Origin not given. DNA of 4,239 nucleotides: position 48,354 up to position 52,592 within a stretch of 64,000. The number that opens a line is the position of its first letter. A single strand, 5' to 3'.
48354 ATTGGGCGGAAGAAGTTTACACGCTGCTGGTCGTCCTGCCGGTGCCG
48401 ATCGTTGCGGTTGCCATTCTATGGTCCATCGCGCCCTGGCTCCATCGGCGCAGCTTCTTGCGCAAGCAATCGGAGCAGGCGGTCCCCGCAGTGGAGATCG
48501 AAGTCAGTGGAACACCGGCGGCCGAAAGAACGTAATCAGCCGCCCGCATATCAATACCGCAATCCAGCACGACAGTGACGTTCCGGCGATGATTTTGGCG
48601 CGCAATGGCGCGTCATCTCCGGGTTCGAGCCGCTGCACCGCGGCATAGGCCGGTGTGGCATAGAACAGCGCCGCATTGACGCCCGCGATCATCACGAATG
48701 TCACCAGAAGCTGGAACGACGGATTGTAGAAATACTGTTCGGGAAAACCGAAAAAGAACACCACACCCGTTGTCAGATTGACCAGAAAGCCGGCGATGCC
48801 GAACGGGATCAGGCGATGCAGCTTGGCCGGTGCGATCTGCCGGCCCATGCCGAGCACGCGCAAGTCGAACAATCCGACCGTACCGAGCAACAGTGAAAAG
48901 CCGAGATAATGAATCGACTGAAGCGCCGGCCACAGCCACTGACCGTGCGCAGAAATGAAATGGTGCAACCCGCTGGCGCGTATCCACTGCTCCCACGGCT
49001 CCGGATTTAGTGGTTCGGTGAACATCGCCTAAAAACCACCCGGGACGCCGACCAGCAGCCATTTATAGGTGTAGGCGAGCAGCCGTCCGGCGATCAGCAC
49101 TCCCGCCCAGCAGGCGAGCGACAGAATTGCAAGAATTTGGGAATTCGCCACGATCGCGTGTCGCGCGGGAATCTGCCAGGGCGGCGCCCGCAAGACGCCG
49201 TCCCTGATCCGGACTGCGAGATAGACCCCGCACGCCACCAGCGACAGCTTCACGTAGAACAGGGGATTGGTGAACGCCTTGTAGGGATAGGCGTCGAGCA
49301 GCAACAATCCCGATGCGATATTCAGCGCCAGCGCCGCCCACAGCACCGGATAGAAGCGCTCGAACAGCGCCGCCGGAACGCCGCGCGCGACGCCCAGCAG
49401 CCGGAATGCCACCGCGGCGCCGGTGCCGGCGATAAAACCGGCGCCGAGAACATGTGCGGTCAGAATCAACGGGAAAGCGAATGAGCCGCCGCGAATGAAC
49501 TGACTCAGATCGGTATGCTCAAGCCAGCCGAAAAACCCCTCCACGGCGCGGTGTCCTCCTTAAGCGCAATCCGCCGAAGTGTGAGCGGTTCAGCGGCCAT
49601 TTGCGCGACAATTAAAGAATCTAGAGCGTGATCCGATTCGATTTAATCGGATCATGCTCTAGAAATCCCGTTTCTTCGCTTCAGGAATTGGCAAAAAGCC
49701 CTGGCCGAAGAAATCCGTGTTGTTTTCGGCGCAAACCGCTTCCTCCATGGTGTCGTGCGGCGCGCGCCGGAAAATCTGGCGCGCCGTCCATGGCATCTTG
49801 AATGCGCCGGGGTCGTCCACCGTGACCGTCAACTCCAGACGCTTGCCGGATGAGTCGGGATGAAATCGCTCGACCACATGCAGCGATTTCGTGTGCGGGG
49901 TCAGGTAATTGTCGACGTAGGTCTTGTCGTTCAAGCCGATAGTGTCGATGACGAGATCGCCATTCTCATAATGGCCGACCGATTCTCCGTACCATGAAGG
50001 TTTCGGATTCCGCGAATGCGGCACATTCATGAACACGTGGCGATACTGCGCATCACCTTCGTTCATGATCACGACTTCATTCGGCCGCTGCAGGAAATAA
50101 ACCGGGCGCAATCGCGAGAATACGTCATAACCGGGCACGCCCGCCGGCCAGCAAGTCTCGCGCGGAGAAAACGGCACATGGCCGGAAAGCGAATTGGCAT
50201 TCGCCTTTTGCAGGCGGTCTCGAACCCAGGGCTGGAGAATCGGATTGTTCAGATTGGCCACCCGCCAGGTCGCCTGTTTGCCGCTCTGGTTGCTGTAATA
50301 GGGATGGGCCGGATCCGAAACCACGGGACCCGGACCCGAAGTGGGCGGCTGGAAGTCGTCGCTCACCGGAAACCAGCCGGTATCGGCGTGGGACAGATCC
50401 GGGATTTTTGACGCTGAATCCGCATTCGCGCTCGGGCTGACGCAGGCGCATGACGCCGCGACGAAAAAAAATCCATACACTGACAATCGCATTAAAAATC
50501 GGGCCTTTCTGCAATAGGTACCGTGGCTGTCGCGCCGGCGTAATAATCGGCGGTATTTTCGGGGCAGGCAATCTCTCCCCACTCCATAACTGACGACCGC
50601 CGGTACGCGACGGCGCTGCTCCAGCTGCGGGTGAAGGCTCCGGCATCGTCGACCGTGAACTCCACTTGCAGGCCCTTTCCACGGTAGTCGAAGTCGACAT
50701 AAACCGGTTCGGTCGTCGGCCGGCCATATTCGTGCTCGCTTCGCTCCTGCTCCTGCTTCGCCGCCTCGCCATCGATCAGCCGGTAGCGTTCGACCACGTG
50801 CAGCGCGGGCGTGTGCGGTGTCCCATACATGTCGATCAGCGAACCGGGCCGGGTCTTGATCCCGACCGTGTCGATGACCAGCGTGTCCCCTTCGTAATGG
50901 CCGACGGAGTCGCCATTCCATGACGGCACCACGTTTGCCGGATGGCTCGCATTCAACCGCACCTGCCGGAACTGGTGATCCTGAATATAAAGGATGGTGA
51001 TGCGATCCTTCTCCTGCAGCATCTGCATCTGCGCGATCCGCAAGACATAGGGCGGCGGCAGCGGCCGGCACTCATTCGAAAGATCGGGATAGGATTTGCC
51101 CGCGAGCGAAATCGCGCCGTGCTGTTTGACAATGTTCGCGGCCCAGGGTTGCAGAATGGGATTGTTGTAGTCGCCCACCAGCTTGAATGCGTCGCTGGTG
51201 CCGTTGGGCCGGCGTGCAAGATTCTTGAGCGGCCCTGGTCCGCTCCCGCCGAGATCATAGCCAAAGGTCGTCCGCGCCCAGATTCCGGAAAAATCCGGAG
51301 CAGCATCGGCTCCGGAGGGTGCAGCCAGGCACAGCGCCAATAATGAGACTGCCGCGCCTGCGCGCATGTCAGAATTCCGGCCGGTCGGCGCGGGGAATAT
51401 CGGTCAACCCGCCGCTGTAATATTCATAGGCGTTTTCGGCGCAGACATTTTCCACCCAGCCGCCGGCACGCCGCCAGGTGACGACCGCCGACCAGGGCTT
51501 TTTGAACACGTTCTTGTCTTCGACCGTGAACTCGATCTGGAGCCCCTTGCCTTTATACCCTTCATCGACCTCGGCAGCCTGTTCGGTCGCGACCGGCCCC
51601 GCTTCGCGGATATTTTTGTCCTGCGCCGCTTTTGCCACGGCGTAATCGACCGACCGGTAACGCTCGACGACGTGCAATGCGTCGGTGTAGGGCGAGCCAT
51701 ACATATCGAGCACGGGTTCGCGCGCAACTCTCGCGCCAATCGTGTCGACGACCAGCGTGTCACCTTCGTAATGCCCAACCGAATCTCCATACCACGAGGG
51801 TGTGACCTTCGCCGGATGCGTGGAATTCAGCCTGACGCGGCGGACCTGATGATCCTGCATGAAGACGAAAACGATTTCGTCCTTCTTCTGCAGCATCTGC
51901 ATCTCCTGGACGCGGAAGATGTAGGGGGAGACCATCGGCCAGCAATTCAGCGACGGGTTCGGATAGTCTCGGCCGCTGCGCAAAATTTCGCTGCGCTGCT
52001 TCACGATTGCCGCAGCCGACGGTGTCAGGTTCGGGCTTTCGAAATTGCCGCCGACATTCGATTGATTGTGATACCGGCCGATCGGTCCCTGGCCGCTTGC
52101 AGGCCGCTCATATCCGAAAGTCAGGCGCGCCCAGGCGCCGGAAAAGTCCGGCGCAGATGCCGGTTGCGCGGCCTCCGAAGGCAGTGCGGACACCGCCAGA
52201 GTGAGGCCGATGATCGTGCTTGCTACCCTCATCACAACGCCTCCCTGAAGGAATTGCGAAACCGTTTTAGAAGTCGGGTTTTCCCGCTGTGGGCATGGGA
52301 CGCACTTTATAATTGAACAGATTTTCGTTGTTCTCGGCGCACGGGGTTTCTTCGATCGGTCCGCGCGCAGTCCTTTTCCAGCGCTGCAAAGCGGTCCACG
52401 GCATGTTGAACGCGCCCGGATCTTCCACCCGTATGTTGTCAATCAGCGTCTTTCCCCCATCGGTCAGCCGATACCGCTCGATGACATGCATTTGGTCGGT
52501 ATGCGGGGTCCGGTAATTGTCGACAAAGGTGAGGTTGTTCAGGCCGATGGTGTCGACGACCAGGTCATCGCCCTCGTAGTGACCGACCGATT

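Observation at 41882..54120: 12-gene tandem array of an uncharacterised exported protein family with an embedded membrane-protein pair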

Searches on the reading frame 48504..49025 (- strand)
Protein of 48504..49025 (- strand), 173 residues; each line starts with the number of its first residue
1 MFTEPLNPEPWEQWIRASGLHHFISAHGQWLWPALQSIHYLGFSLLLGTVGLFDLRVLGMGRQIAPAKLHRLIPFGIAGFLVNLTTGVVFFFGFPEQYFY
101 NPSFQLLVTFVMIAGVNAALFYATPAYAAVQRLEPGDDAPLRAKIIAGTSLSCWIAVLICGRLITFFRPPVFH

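Call 4: search_protein_families(library=pfam, max_evalue=1, proteins=[window:48504-49025:-])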
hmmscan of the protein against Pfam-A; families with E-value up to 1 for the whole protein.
window:48504-49025:- (173 aa): 1 family
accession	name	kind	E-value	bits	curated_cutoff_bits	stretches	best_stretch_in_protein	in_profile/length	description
PF20349.3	DUF6644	-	4.4e-05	24.1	27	1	14-166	4-154/155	Family of unknown function (DUF6644)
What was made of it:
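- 48504..49025 (-): M1, inner-membrane protein with 4 long helices, DUF6644-like (173 aa). PF20349 E 4e-5, 24.1 bits, below the 27-bit cut-off (call 4).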

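Call 5: search_protein_families(library=ncbifam, max_evalue=1, proteins=[window:48504-49025:-])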
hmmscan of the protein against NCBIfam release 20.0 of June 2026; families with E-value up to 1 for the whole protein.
window:48504-49025:- (173 aa): 1 family
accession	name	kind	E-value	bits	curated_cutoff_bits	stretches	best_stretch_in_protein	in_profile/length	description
NF006386.0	PRK08633.1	equivalog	0.25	9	1221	1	72-167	301-381/1147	acyl-[ACP]--phospholipid O-acyltransferase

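Call 38: find_homologous_proteins(query=window:48504-49025:-)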
Query window:48504-49025:- (173 aa): 811 proteins with E <= 0.001 among 1004 candidates; the best 120 are listed.
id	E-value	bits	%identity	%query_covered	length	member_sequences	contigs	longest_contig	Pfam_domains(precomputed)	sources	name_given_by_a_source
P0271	3.4e-109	381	96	100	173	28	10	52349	-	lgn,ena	-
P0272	3.7e-99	348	87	100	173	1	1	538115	-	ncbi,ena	-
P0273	6.3e-99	347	86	100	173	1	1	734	PF20349.3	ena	-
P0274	6.5e-99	347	84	100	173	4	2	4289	-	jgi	jgi:hypothetical protein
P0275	2.4e-98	345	86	100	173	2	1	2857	PF20349.3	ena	-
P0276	3.2e-98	345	84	100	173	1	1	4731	-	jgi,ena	-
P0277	4.2e-98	345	83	100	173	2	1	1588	-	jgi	jgi:hypothetical protein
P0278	6.2e-98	344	84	100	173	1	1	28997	-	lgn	-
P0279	1.4e-97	343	86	100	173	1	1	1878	PF20349.3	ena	-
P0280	2.0e-97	342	84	100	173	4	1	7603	-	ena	-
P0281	3.0e-97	342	86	100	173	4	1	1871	PF20349.3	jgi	jgi:hypothetical protein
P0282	7.8e-97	341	85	100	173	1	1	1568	PF20349.3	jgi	-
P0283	8.0e-97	340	85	100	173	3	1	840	-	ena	-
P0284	3.0e-96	339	83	100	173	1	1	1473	-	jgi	jgi:hypothetical protein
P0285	5.0e-96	338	86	100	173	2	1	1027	PF20349.3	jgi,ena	jgi:hypothetical protein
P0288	1.3e-95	337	86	100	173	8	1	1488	PF20349.3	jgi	jgi:hypothetical protein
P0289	3.2e-95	335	86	100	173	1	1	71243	PF20349.3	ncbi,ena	-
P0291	3.3e-94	332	85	98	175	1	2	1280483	-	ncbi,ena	-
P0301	1.2e-74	268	66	100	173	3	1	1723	PF20349.3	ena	-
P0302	2.0e-74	268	66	100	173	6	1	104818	-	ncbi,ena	-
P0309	6.1e-71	256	64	100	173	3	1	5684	PF20349.3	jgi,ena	-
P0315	1.9e-69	251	65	100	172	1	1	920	PF20349.3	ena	-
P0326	2.7e-68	248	61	100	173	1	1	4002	PF20349.3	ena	-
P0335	4.6e-67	243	63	99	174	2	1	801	PF20349.3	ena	-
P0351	1.8e-65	238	61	100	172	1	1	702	PF20349.3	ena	-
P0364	1.1e-64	236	63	98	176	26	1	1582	PF20349.3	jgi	jgi:hypothetical protein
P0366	1.3e-64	235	60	93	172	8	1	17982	PF20349.3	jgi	jgi:hypothetical protein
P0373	5.7e-64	233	60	95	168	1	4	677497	-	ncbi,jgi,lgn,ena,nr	ncbi:MAG TPA: hypothetical protein VKW08_13625 [Xanthobacteraceae bacterium]|jgi:hypothetical protei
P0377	1.1e-63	232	62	99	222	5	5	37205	PF20349.3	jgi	jgi:hypothetical protein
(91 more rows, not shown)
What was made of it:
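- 48504..49025 (-): 811 homologs, many pre-annotated PF20349 (call 38).
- On DUF6644 (PF20349), for M1 and M2: Homologs 60-86% identical to M1 carry precomputed PF20349 (call 38).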

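Call 39: find_encoding_contigs(protein=P0373, flank=8000, max_places=2)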
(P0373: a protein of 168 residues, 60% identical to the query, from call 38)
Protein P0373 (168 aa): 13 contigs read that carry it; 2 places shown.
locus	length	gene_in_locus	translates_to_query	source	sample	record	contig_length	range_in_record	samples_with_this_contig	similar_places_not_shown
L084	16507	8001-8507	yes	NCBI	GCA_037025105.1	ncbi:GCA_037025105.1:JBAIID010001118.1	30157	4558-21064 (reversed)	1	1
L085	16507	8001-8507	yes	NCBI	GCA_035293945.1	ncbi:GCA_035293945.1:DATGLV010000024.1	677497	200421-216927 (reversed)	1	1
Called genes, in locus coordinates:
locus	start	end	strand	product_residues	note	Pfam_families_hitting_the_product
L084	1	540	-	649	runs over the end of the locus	PF01435:Peptidase_M48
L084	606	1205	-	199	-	PF04011:LemA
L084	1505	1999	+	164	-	PF01980:TrmO_N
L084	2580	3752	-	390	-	PF02417:Chromate_transp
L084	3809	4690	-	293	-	PF07485:DUF1529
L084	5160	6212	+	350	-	PF20668:DUF6815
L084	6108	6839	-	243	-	-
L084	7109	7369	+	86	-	-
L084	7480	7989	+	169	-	-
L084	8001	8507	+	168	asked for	-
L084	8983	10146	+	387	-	-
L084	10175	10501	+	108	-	PF00127:Copper-bind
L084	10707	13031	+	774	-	PF12860:PAS_7, PF00990:GGDEF, PF00563:EAL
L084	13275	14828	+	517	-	PF00561:Abhydrolase_1, PF12697:Abhydrolase_6, PF12146:Hydrolase_4, PF08281:Sigma70_r4_2 (weak), PF00196:GerE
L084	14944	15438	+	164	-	PF02627:CMD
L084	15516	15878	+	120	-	PF12680:SnoaL_2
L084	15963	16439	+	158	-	PF01243:PNPOx_N, PF12900:Pyridox_ox_2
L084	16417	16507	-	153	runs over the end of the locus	PF01471:PG_binding_1 (weak)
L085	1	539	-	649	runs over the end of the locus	PF01435:Peptidase_M48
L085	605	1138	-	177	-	PF04011:LemA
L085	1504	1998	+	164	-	PF01980:TrmO_N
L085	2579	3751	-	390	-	PF02417:Chromate_transp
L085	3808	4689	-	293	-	PF07485:DUF1529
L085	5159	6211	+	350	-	PF20668:DUF6815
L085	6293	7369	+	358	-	PF25174:Beta-prop_THOC3 (weak)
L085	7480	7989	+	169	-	-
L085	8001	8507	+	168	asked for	-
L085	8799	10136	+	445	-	-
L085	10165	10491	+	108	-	PF00127:Copper-bind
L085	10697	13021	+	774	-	PF12860:PAS_7, PF00990:GGDEF, PF00563:EAL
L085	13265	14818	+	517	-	PF00561:Abhydrolase_1, PF12697:Abhydrolase_6, PF12146:Hydrolase_4, PF08281:Sigma70_r4_2 (weak), PF00196:GerE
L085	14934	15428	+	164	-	PF02627:CMD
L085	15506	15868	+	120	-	PF12680:SnoaL_2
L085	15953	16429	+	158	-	PF01243:PNPOx_N, PF12900:Pyridox_ox_2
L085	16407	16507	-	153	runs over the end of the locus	PF01471:PG_binding_1 (weak)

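Call 40: find_encoding_contigs(protein=P0291, flank=8000, max_places=2)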
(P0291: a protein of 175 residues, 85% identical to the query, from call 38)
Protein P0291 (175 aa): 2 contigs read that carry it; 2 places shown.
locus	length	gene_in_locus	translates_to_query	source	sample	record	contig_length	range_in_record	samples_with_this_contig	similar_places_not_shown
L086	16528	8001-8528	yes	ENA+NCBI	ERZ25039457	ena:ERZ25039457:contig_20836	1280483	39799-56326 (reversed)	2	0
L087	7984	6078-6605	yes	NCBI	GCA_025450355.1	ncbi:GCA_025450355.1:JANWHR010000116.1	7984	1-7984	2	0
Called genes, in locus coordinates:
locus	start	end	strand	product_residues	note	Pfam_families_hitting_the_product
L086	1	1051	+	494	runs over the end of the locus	PF02321:OEP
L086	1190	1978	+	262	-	-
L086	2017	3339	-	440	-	PF20308:TPR-S (weak), PF13432:TPR_16, PF00515:TPR_1 (weak), PF13181:TPR_8 (weak), PF13414:TPR_11, PF14559:TPR_19, PF13431:TPR_17 (weak), PF00515:TPR_1, +9 more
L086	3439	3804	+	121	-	-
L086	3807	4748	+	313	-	-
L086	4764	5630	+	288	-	-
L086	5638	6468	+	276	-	-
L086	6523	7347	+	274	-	-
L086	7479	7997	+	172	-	-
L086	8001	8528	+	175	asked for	-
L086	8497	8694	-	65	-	-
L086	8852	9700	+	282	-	-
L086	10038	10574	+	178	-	-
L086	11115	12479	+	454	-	-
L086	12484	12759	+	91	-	-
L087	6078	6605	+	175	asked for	-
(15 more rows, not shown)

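Call 41: find_encoding_contigs(protein=P0302, flank=8000, max_places=2)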
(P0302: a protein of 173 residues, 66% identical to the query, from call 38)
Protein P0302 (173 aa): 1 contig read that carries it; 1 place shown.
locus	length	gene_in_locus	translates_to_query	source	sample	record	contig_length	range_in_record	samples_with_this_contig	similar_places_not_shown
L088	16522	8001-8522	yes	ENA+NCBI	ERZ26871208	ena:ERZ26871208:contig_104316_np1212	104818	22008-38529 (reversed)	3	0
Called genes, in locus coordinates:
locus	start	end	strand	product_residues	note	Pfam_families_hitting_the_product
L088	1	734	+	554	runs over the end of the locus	PF13620:CarboxypepD_reg, PF08450:SGL (faint), PF21959:DUF6923 (faint), PF24684:Vgb_lyase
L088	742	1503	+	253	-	PF01145:Band_7, PF13421:Band_7_1 (weak)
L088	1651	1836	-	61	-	-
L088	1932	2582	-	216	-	PF06055:ExoD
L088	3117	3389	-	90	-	-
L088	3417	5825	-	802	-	PF10518:TAT_signal (faint), PF20256:MoCoBD_2 (weak), PF02738:MoCoBD_1, PF20256:MoCoBD_2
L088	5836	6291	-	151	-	PF00111:Fer2, PF01799:Fer2_2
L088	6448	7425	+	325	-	PF04392:ABC_sub_bind, PF13458:Peripla_BP_6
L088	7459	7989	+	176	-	-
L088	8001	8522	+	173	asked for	-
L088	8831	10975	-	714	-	PF05992:SbmA_BacA, PF06472:ABC_membrane_2, PF00005:ABC_tran, PF02463:SMC_N (faint)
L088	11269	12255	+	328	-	PF03401:TctC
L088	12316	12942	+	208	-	PF09335:VTT_dom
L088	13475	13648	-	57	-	-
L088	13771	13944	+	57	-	-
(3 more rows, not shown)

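Call 43: search_protein_families(library=pfam, max_evalue=0.001, proteins=[L085:8799-10133:+])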
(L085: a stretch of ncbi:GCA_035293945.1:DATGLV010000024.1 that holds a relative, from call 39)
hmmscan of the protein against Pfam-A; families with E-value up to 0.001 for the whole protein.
L085:8799-10133:+ (445 aa): 0 families

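Call 50: predict_structure(alignment_id=A4)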
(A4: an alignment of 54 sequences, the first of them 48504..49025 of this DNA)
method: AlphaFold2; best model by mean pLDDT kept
length: 173 residues; sequences in the alignment: 54
mean_pLDDT: 92.4   pTM: 0.85
mean pLDDT of the five models: 92.4, 92.2, 91.0, 91.1, 91.0
residues with pLDDT >= 90: 148; 70-90: 17; 50-70: 5; < 50: 3
segments of 3 or more residues with pLDDT < 50: none
pLDDT, mean of each block of 10 residues (from residue 1): 85 96 91 92 96 96 94 95 96 92 95 97 95 96 97 96 75 49
secondary structure, 60 per line:
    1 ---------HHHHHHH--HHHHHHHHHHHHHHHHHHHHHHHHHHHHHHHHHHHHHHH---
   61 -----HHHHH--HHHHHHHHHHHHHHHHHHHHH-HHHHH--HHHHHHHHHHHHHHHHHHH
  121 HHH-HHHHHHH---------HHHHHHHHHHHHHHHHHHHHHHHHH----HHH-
elements in order: H10-16 H19-57 H66-70 H73-93 H95-99 H102-123 H125-131 H141-165
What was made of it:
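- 48504..49025 (-): AF2 pLDDT 92 (call 50).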

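Call 55: fold_search(model_id=the predicted structure, library=pdb)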
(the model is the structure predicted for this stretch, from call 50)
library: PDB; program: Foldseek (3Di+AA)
matches with E <= 10: 112; with E <= 0.001: 0
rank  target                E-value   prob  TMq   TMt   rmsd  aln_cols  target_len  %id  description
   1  8s2p_BBB              1.3e+00  0.25  0.28  0.26  24.7       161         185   14  Crystal structure of Borrelia burgdorferi paralogous family 12 outer surface protein BBH37 (space group p21) (released 2025-03-05)
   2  8hs3_R                1.3e+00  0.21  0.28  0.19  11.3       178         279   16  Gi bound orphan GPR20 in ligand-free state (released 2023-03-08)
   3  1y5l_C                1.8e+00  0.21  0.36  0.31  14.2       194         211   13  The crystal structure of the NarGHI mutant NarI-H66Y (released 2005-03-08)
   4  6eig_B                2.3e+00  0.18  0.31  0.23  13.4       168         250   17  Crystal structure of N24Q/C128T mutant of Channelrhodopsin 2 (released 2017-12-06)
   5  3gm1_B                2.5e+00  0.51  0.41  0.47   5.1       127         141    9  Crystal Structure of the Focal Adhesion Targeting (FAT) Domain of Pyk2 in Complex with Paxillin LD4 Motif-Derived Pept (released 2009-05-05)
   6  6eig_A                2.6e+00  0.16  0.31  0.23  13.5       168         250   17  Crystal structure of N24Q/C128T mutant of Channelrhodopsin 2 (released 2017-12-06)
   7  9e7r_R                2.6e+00  0.15  0.32  0.23   9.5       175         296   13  CryoEM structure of PAR2 with GB88 (released 2025-05-07)
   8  8zo8_C3               2.6e+00  0.11  0.25  0.19  16.7       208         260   12  Respirasome open state 3 in presence of metformin (SC-MetO3) (released 2025-11-19)
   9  6eid_A                2.7e+00  0.13  0.29  0.22  13.7       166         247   16  Crystal structure of wild-type Channelrhodopsin 2 (released 2017-12-06)
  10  7d5i_A                2.8e+00  0.44  0.43  0.20   7.3       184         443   15  Structure of Mycobacterium smegmatis bd complex in the apo-form. (released 2021-06-23)
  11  8zrk_R                2.8e+00  0.09  0.22  0.15  10.3       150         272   15  Cryo-EM structure of GPR119-Gs Complex with small molecule agonist GSK-1292263 (released 2024-06-19)
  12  6gcv_A                3.0e+00  0.28  0.35  0.46   7.7       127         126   12  Ligand binding domain (LBD) of the p. aeruginosa nitrate receptor McpN (released 2018-09-19)
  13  5c5b_C                3.1e+00  0.05  0.20  0.11  30.0       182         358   13  Crystal Structure of Human APPL BAR-PH Heterodimer (released 2016-06-22)
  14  6eid_B                3.3e+00  0.13  0.30  0.22  13.1       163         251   16  Crystal structure of wild-type Channelrhodopsin 2 (released 2017-12-06)
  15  2elb                  3.3e+00  0.05  0.19  0.11  29.2       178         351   13  Crystal Structure of the BAR-PH domain of human APPL1 (released 2007-05-29)
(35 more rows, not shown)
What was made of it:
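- Tried and rejected: Foldseek of the M1 model against the PDB gave nothing below E = 1 (call 55).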

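Call 64: find_related_loci(query=A4, collection=metagenome_contigs, flank=8000)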
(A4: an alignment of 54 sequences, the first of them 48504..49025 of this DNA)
Query A4 (173 aa) in metagenome_contigs; peptide patterns used: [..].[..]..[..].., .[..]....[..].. (x = any residue, [..] = any of these).
600 stretches matched a pattern (row limit reached: there are more); 358 encode a relative of the query (tblastn E <= 1e-3); the best 80 are kept; 80 distinct loci.
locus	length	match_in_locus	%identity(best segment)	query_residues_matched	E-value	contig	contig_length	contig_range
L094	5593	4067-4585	94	1-173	1e-108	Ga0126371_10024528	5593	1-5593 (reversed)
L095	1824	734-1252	85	1-173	7e-106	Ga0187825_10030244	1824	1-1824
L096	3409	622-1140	84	1-173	8e-102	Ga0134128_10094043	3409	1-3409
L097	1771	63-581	85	1-173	8e-106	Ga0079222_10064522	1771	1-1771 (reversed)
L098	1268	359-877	84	1-173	1e-105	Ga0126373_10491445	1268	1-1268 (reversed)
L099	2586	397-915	83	1-173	2e-100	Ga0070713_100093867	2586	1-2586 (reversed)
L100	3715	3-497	86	9-173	1e-96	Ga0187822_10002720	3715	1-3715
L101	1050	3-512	82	4-173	1e-103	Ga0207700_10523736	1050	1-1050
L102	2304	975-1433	83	1-173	1e-93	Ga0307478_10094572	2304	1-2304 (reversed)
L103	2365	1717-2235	69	1-173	4e-84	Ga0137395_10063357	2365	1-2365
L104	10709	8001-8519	70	1-173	4e-82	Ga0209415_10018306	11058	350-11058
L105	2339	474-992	70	1-173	4e-83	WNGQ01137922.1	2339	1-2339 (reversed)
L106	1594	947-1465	69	1-173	1e-83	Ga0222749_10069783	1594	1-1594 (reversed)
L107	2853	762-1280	68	1-173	3e-79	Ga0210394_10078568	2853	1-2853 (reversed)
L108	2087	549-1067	67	1-173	8e-81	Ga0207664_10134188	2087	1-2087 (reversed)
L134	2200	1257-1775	63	1-173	2e-69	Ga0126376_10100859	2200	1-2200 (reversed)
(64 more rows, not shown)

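Call 89: search_protein_families(library=pfam, max_evalue=0.001, proteins=[L134:218-631:+])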
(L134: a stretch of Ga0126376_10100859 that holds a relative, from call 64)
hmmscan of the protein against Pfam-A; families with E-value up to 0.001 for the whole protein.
L134:218-631:+ (138 aa): 1 family
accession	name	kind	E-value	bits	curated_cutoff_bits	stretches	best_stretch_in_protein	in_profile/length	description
PF08570.15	DUF1761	-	8.4e-27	94.3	31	1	7-134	1-123/123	Protein of unknown function (DUF1761)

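Call 90: search_protein_families(library=padloc, max_evalue=0.01, proteins=[window:48504-49025:-])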
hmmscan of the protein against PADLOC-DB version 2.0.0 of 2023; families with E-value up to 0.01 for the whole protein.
window:48504-49025:- (173 aa): 0 families

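Call 91: list_cluster_members(proteins=[P0045, window:48504-49025:-])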
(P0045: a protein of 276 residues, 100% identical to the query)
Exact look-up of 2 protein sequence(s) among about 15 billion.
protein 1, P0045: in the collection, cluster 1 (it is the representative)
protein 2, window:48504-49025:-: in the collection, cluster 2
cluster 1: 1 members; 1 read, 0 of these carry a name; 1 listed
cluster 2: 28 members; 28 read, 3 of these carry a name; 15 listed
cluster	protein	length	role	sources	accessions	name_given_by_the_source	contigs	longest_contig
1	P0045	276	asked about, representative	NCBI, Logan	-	-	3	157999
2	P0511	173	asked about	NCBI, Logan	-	-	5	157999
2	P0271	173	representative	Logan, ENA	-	-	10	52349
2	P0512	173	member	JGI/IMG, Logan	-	hypothetical protein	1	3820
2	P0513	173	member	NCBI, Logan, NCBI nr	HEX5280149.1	MAG TPA: hypothetical protein VFW28_08715 [Micropepsaceae bacterium] | hypothetical protein [Micropepsaceae bacterium]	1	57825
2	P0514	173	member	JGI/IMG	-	hypothetical protein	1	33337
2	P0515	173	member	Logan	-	-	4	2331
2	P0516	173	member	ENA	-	-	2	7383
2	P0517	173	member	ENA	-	-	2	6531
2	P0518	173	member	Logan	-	-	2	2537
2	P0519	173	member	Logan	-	-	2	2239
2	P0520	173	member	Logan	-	-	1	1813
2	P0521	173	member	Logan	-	-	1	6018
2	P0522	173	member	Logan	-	-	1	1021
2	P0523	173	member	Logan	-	-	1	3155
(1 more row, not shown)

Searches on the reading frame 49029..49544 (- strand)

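Call 4: search_protein_families(library=pfam, max_evalue=1, proteins=[window:49029-49544:-])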
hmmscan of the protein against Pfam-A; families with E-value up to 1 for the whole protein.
window:49029-49544:- (171 aa): 2 families
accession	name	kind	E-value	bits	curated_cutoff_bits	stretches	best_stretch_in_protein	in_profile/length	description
PF20349.3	DUF6644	-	0.0079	16.8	27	1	28-157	26-153/155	Family of unknown function (DUF6644)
PF04039.18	MnhB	-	0.025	15.2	22.5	1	26-102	20-101/127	Domain related to MnhB subunit of Na+/H+ antiporter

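Call 5: search_protein_families(library=ncbifam, max_evalue=1, proteins=[window:49029-49544:-])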
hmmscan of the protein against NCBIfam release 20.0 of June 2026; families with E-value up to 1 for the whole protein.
window:49029-49544:- (171 aa): 0 families

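Call 90: search_protein_families(library=padloc, max_evalue=0.01, proteins=[window:49029-49544:-])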
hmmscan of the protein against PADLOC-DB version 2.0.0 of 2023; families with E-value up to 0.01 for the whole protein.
window:49029-49544:- (171 aa): 0 families

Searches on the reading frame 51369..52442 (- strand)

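Call 4: search_protein_families(library=pfam, max_evalue=1, proteins=[window:51369-52442:-])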
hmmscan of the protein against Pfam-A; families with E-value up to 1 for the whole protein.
window:51369-52442:- (357 aa): 1 family
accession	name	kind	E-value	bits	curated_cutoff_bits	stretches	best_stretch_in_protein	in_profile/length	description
PF02444.21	HEV_ORF1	-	0.02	15.9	27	1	40-123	12-93/114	Hepatitis E virus ORF-2 (Putative capsid protein)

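Call 5: search_protein_families(library=ncbifam, max_evalue=1, proteins=[window:51369-52442:-])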
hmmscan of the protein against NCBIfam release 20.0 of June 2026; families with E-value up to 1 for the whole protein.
window:51369-52442:- (357 aa): 0 families
